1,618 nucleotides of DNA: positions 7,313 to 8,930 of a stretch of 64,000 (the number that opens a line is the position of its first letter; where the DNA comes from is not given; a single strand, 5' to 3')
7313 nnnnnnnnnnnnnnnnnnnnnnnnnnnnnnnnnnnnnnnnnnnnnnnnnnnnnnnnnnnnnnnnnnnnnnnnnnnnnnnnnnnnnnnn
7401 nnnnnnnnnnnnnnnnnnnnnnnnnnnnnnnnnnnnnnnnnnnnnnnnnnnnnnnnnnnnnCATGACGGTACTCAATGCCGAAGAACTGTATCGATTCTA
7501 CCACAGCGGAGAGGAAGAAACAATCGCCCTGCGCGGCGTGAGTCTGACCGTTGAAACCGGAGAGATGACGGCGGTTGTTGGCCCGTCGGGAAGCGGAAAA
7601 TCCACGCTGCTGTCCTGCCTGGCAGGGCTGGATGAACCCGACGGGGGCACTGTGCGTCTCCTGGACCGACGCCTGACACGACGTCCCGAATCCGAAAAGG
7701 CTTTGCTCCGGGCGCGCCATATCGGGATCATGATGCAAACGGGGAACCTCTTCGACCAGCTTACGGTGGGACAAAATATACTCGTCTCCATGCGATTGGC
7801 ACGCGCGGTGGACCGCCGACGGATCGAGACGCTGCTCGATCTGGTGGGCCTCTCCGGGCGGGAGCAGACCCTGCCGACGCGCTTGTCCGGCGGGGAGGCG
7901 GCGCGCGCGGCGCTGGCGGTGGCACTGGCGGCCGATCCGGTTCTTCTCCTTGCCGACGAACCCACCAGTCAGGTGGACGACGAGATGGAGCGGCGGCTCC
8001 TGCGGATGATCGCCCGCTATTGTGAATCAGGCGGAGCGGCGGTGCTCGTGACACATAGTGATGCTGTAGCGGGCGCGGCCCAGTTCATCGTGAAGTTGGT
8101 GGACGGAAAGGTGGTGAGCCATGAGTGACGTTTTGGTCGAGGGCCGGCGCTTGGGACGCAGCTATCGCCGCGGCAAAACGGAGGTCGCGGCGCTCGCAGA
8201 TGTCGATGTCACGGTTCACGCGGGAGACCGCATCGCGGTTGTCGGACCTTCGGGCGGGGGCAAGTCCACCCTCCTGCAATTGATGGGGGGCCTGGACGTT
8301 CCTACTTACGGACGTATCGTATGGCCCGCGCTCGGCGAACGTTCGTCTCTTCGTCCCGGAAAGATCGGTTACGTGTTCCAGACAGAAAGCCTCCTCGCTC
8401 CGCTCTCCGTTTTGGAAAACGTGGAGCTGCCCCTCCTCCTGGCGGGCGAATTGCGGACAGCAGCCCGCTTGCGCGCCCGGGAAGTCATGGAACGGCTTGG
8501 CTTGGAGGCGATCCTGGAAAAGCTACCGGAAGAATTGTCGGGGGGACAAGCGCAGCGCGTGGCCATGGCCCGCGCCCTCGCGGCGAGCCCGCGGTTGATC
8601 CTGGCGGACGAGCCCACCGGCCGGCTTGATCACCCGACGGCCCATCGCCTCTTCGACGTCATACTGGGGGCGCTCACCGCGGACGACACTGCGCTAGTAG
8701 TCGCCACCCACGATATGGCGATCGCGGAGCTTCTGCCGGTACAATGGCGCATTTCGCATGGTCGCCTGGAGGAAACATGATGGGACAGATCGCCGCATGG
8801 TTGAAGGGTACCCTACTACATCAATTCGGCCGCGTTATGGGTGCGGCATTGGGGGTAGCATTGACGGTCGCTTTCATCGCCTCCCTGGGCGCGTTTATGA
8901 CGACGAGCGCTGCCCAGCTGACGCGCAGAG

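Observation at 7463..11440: Unusual ABC exporter architecture: two separately encoded ATPases plus one about 888-aa permease containing two complete FtsX/MacB modules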

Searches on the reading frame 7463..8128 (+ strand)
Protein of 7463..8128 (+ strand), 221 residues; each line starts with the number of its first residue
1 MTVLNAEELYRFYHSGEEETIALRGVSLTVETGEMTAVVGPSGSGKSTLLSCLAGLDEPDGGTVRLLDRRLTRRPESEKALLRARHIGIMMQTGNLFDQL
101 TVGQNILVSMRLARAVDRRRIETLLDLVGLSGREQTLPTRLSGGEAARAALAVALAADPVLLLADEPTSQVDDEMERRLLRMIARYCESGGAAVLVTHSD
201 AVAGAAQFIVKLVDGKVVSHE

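Call 4: search_protein_families(library=pfam, proteins=[window:7463-8128:+], max_evalue=0.01)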
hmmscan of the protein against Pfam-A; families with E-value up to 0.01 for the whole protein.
window:7463-8128:+ (221 aa): 14 families
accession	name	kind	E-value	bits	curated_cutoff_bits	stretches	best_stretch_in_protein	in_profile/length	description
PF00005.33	ABC_tran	-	1.1e-31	110.7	25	1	23-169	1-137/137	ABC transporter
PF13304.12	AAA_21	-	1.9e-10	41.7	27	2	35-74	1-52/304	AAA domain, putative AbiEii toxin, Type IV TA system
PF02463.25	SMC_N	-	2.2e-06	27.7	40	1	34-207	25-206/220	RecF/RecN/SMC N terminal domain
PF13555.12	AAA_29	-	4.6e-05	23.5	27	1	26-50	15-39/61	P-loop containing region of AAA domain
PF13401.12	AAA_22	-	0.00045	21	27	1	32-182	4-106/130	AAA domain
PF19993.5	DO-GTPase2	-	0.0013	18.9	27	0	109-203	77-173/226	Double-GTPase 2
PF13191.12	AAA_16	-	0.0015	19.5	32.6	1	30-71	19-63/167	AAA ATPase domain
PF13476.12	AAA_23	-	0.0018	19.4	27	1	20-54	14-40/201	AAA domain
PF03193.22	RsgA_GTPase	-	0.0022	18.3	30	1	24-56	98-129/174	RsgA GTPase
PF13604.12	AAA_30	-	0.003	17.8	27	1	31-67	16-52/191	AAA domain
PF20703.3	nSTAND1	-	0.0034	17.5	27.1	1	29-52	29-52/379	Novel STAND NTPase 1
PF13481.12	AAA_25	-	0.0035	17.4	27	0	31-54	31-54/195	AAA domain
PF25199.1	nSTAND_NTPase5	-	0.004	17.4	34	0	32-80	40-89/145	Novel STAND NTPase 5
PF01926.29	MMR_HSR1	-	0.005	17.4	21.9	0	37-55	3-21/113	50S ribosome-binding GTPase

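Call 5: search_protein_families(library=ncbifam, proteins=[window:7463-8128:+], max_evalue=0.01)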
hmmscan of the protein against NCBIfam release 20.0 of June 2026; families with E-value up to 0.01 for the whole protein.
window:7463-8128:+ (221 aa): 192 families (the best 25 are shown)
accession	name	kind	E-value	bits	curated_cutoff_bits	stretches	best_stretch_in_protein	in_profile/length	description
TIGR02211.1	LolD_lipo_ex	equivalog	2.3e-44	151.5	307.75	1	3-218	1-220/221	lipoprotein-releasing ABC transporter ATP-binding protein LolD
TIGR02673.1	FtsE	equivalog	5.5e-44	150.4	264.85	1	15-204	10-201/214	cell division ATP-binding protein FtsE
TIGR02982.1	heterocyst_DevA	subfamily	2.2e-43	148.4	295.8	1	4-217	2-219/220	ABC exporter ATP-binding subunit, DevA family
NF007826.0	PRK10535.1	equivalog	4.5e-41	140.8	966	1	3-220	4-224/648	macrolide ABC transporter ATP-binding protein/permease MacB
TIGR03265.1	PhnT2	equivalog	1.3e-40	139.7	457.7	1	18-201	15-196/353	putative 2-aminoethylphosphonate ABC transporter ATP-binding protein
NF007879.0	PRK10584.1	equivalog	3.1e-40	138.3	336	1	4-218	7-225/228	putative ABC transporter ATP-binding protein YbbA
NF038007.1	ABC_ATP_DarD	equivalog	4.9e-40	137.3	375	1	5-216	3-217/218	darobactin export ABC transporter ATP-binding protein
TIGR03608.1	L_ocin_972_ABC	subfamily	1.2e-39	136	254.85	1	20-212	11-206/206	putative bacteriocin export ABC transporter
TIGR00968.1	3a0106s01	subfamily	7.9e-39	133.6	342.75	1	20-218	13-210/237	sulfate ABC transporter ATP-binding protein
NF008639.0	PRK11629.1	equivalog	7e-37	127.1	360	1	3-218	6-225/234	lipoprotein-releasing ABC transporter ATP-binding protein LolD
NF008428.0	PRK11264.1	equivalog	7.1e-37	127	406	1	21-218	17-223/250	L-cystine ABC transporter ATP-binding protein TcyN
TIGR02857.1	CydD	equivalog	2.8e-35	122.3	435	1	17-212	332-529/529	thiol reductant ABC exporter subunit CydD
TIGR04521.1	ECF_ATPase_2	equivalog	4.2e-35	121.2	330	1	8-220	5-226/279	energy-coupling factor transporter ATPase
TIGR02315.1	ABC_phnC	equivalog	8.7e-35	120.3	266.1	1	7-218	5-225/243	phosphonate ABC transporter ATP-binding protein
NF040933.2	ABC_arch_GlcV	equivalog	4.2e-34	118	450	1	5-201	4-203/357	glucose ABC transporter ATP-binding protein GlcV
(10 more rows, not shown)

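Call 58: search_solved_structures(query=window:7463-8125:+, max_evalue=1e-20)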
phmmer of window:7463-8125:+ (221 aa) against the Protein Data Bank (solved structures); distinct sequences matched with E-value up to 1e-20: 144 (the best 60 are shown).
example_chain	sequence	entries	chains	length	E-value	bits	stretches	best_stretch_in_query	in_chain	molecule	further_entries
8j5q_D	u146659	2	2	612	3.5e-40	141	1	13-217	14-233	Uncharacterized ABC transporter ATP-binding protein Rv1281c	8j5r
8j5s_D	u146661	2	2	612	2.2e-39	138.4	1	13-217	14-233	Uncharacterized ABC transporter ATP-binding protein Rv1281c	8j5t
9w35_C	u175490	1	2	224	2.5e-36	128.4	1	2-216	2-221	LolD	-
9w2w_D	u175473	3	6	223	3.3e-36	128.1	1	2-215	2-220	LolD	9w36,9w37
5lj9_A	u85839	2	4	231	2.9e-35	125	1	3-219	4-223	Macrolide export ATP-binding/permease protein MacB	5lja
2pcj_A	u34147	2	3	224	5.1e-35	124.2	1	22-219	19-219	Lipoprotein-releasing system ATP-binding protein lolD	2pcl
3fvq_A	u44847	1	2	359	7.4e-35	123.6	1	18-202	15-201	Fe(3+) ions import ATP-binding protein fbpC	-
5nik_J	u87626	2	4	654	5e-34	120.9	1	3-219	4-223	Macrolide export ATP-binding/permease protein MacB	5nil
5xu1_A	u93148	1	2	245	8e-34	120.3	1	4-218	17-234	ABC transporter ATP-binding protein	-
8wd9_D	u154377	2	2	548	3.1e-33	118.3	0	21-216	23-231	Probable dipeptide-transport ATP-binding protein ABC transporter DppD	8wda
9ge6_B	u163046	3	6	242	3.3e-33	118.2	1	6-217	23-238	Uncharacterized ABC transporter ATP-binding protein YbbA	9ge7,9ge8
5lil_A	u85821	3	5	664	1.9e-32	115.8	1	1-219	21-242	Macrolide export ATP-binding/permease protein MacB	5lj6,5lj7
8wdb_D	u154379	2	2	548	1.9e-32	115.8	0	21-216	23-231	Probable dipeptide-transport ATP-binding protein ABC transporter DppD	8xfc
7niu_A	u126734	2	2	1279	7.3e-32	113.9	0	21-220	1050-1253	Isoform 2 of Phosphatidylcholine translocator ABCB4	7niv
8sa0_A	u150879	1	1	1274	2.6e-31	112.1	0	20-220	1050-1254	ATP-dependent translocase ABCB1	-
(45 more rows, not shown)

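Call 83: search_protein_families(library=padloc, proteins=[window:7463-8125:+], max_evalue=0.00001)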
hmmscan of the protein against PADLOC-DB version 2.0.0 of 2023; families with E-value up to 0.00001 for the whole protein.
window:7463-8125:+ (221 aa): 3 families
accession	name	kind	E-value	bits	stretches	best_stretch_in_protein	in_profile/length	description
PDLC04135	mad3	-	1.7e-27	95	2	128-217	251-344/374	mads_3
PDLC02980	AriA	-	4.4e-10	38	0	35-85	1-63/304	-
PDLC04140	mad8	-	6.3e-09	33.8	1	19-201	13-235/314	mads_8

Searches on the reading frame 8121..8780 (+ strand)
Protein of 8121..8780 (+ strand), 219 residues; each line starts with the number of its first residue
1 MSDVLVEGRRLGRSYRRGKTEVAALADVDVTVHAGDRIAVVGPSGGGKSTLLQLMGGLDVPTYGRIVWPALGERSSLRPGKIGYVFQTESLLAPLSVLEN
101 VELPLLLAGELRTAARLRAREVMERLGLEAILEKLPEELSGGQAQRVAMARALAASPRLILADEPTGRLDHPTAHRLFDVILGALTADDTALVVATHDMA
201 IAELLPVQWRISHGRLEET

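Call 4: search_protein_families(library=pfam, proteins=[window:8121-8780:+], max_evalue=0.01)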
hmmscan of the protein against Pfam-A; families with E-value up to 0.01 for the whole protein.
window:8121-8780:+ (219 aa): 3 families
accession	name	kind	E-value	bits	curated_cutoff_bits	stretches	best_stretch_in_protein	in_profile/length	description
PF00005.33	ABC_tran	-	7.3e-29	101.6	25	1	25-166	1-136/137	ABC transporter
PF13304.12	AAA_21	-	8.1e-06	26.5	27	0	150-201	249-302/304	AAA domain, putative AbiEii toxin, Type IV TA system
PF13555.12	AAA_29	-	0.0046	17.1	27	1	29-52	16-39/61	P-loop containing region of AAA domain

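Call 5: search_protein_families(library=ncbifam, proteins=[window:8121-8780:+], max_evalue=0.01)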
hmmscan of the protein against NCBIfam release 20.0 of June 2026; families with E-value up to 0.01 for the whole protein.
window:8121-8780:+ (219 aa): 191 families (the best 25 are shown)
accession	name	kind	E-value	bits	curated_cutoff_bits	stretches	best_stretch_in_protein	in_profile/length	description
TIGR02211.1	LolD_lipo_ex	equivalog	1.5e-57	194.6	307.75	1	6-217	2-220/221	lipoprotein-releasing ABC transporter ATP-binding protein LolD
NF008639.0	PRK11629.1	equivalog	1.4e-49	168.6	360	1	2-218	3-226/234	lipoprotein-releasing ABC transporter ATP-binding protein LolD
NF007879.0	PRK10584.1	equivalog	5.2e-47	160.5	336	1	4-218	5-226/228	putative ABC transporter ATP-binding protein YbbA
NF007826.0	PRK10535.1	equivalog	1.8e-42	145.5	966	1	5-203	4-208/648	macrolide ABC transporter ATP-binding protein/permease MacB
TIGR02673.1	FtsE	equivalog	9.8e-42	143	264.85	1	19-204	12-202/214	cell division ATP-binding protein FtsE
TIGR03608.1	L_ocin_972_ABC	subfamily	5.6e-41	140.3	254.85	1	22-203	11-198/206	putative bacteriocin export ABC transporter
TIGR02982.1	heterocyst_DevA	subfamily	2.3e-40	138.5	295.8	1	9-212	5-215/220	ABC exporter ATP-binding subunit, DevA family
NF040933.2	ABC_arch_GlcV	equivalog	4.6e-39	134.3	450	1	10-172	7-175/357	glucose ABC transporter ATP-binding protein GlcV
NF038007.1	ABC_ATP_DarD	equivalog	1.4e-36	126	375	1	19-199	15-201/218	darobactin export ABC transporter ATP-binding protein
TIGR03265.1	PhnT2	equivalog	3.7e-35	121.8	457.7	1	20-183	15-179/353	putative 2-aminoethylphosphonate ABC transporter ATP-binding protein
NF008421.0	PRK11248.1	equivalog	8.9e-35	120.4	357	1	23-202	15-192/255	taurine ABC transporter ATP-binding subunit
TIGR00968.1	3a0106s01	subfamily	1.2e-34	119.9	342.75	1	21-200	12-192/237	sulfate ABC transporter ATP-binding protein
TIGR02857.1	CydD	equivalog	1.3e-34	120.1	435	1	18-209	333-527/529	thiol reductant ABC exporter subunit CydD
NF007027.0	PRK09493.1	equivalog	5.4e-34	117.6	379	1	21-204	13-201/240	glutamine ABC transporter ATP-binding protein GlnQ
TIGR02315.1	ABC_phnC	equivalog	2e-33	115.8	266.1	1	20-203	13-210/243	phosphonate ABC transporter ATP-binding protein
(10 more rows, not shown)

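Call 59: search_solved_structures(query=window:8121-8777:+, max_evalue=1e-20)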
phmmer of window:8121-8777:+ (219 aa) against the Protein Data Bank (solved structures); distinct sequences matched with E-value up to 1e-20: 155 (the best 60 are shown).
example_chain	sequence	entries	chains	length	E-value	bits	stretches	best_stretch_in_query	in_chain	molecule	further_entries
7v8l_D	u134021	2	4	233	2.4e-43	151.7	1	2-216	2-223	Lipoprotein-releasing system ATP-binding protein LolD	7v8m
9rlc_D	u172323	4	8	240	2.7e-43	151.5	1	2-216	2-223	Lipoprotein-releasing system ATP-binding protein LolD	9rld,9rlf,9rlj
9rle_D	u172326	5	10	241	2.8e-43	151.5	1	2-216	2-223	Lipoprotein-releasing system ATP-binding protein LolD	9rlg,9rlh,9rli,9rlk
7arh_F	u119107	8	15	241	2.8e-43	151.5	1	2-216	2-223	Lipoprotein-releasing system ATP-binding protein LolD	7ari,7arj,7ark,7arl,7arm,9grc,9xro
7mdy_D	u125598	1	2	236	6.4e-43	150.3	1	5-216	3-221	Lipoprotein-releasing system ATP-binding protein LolD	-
7v8i_D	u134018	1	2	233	6.4e-43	150.3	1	2-216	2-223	Lipoprotein-releasing system ATP-binding protein LolD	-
9gvk_D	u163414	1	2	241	7.3e-43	150.1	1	2-216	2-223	Lipoprotein-releasing system ATP-binding protein LolD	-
7mdx_D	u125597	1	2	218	7.7e-42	146.8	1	6-209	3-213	Lipoprotein-releasing system ATP-binding protein LolD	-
9ge6_B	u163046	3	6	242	8.3e-42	146.7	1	4-218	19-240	Uncharacterized ABC transporter ATP-binding protein YbbA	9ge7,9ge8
5xu1_A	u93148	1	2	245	2.9e-41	144.9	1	5-207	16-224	ABC transporter ATP-binding protein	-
8wd9_D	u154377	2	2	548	2.5e-38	135.3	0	20-203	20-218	Probable dipeptide-transport ATP-binding protein ABC transporter DppD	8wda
9w2w_D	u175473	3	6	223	3e-38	135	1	4-204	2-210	LolD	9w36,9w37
9w35_C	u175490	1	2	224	3.1e-38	135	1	4-204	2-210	LolD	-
8wdb_D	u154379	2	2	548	1.5e-37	132.8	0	20-203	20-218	Probable dipeptide-transport ATP-binding protein ABC transporter DppD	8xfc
8s7v_K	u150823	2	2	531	3.4e-37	131.6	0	22-200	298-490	Glycine betaine/carnitine/choline transport ATP-binding protein OpuCA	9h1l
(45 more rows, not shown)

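Call 83: search_protein_families(library=padloc, proteins=[window:8121-8777:+], max_evalue=0.00001)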
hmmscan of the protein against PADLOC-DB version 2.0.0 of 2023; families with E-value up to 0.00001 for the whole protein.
window:8121-8777:+ (219 aa): 3 families
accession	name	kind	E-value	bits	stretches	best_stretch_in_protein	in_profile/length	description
PDLC04135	mad3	-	6.1e-23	80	1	133-204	258-329/374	mads_3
PDLC02980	AriA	-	1.4e-06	26.5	0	151-201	250-302/304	-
PDLC04140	mad8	-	4.8e-06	24.3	0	18-90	10-68/314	mads_8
